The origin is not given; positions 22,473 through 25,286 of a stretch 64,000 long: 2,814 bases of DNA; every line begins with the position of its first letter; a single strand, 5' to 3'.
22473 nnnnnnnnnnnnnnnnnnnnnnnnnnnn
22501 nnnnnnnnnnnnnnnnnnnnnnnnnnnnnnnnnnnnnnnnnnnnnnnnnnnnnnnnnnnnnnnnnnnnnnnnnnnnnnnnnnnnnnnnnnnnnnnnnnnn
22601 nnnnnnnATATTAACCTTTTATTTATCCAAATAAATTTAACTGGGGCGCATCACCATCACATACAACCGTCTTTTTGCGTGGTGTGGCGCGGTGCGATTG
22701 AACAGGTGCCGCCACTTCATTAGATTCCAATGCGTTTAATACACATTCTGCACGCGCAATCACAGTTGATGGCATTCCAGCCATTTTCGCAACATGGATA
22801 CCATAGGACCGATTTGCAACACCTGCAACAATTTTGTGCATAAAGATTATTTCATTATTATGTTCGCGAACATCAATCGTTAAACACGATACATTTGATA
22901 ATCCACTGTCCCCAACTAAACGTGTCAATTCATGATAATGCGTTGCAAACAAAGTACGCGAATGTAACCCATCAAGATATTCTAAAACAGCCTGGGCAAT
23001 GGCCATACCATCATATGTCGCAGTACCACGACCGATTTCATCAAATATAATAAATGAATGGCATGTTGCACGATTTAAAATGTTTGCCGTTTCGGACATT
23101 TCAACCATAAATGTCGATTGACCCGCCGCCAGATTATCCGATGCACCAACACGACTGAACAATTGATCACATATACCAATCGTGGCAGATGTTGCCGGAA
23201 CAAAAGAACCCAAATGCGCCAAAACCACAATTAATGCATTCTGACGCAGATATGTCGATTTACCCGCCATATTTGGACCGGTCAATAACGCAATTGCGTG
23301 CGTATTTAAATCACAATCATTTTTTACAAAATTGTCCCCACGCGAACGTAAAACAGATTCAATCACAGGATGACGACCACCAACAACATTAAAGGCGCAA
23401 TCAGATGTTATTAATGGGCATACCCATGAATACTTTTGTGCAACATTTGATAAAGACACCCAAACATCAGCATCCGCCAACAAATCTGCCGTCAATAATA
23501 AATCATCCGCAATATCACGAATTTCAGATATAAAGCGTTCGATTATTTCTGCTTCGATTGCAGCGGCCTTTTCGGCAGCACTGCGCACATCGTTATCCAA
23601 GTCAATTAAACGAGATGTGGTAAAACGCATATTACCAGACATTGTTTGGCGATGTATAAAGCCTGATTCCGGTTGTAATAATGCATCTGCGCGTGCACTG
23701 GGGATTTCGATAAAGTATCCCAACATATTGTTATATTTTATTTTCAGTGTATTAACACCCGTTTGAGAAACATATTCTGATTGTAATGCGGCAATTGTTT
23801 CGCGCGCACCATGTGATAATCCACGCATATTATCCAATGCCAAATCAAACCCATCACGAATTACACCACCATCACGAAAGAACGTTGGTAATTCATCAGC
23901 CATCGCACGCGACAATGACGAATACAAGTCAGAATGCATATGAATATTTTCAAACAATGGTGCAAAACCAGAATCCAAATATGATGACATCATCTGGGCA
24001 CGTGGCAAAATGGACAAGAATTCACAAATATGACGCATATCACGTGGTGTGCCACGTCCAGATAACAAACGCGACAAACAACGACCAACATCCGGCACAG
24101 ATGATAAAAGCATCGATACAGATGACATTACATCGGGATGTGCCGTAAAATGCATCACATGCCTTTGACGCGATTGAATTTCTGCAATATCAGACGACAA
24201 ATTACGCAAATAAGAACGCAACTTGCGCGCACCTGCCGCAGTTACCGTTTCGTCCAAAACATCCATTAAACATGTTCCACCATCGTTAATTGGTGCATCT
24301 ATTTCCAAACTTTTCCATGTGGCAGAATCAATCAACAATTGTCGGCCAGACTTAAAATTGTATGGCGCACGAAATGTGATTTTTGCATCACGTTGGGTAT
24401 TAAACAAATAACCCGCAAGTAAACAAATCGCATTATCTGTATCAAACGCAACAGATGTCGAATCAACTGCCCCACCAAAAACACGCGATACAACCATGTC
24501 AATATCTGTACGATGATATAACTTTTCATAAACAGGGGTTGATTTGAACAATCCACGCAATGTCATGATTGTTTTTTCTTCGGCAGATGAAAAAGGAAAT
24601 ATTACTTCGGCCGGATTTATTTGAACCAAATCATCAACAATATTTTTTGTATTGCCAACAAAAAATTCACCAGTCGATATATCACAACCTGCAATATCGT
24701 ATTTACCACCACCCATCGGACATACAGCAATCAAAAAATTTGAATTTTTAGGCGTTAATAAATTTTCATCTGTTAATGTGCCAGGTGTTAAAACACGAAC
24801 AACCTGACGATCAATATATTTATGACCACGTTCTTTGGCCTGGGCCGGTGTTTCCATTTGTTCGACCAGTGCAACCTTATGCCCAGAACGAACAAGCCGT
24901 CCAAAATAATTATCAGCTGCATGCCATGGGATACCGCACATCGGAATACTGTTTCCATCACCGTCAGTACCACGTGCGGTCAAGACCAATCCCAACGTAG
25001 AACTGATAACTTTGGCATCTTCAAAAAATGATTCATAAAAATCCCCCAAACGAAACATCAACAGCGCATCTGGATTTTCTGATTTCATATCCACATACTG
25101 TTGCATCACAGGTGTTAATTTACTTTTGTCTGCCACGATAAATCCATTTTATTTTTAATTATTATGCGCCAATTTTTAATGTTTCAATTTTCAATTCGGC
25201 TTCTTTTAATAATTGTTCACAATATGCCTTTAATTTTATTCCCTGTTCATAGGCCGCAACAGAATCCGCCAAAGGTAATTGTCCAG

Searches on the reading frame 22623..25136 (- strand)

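Call 56: search_protein_families(library=pfam, proteins=[window:22623-25136:-], max_evalue=0.00001)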
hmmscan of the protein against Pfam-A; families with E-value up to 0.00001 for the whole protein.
window:22623-25136:- (837 aa): 5 families
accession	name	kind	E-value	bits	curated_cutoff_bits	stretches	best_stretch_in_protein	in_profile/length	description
PF00488.27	MutS_V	-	3.8e-79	265.5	30.2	1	617-804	2-188/188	MutS domain V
PF01624.25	MutS_I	-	3.5e-40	137.2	20.6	1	8-124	1-112/113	MutS domain I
PF05192.23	MutS_III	-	3.2e-29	103.1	34.1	1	272-563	1-194/194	MutS domain III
PF05190.23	MutS_IV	-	6.1e-19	68.5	22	1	429-522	1-91/92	MutS family domain IV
PF05188.22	MutS_II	-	4.6e-07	30.7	25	1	133-193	1-66/133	MutS domain II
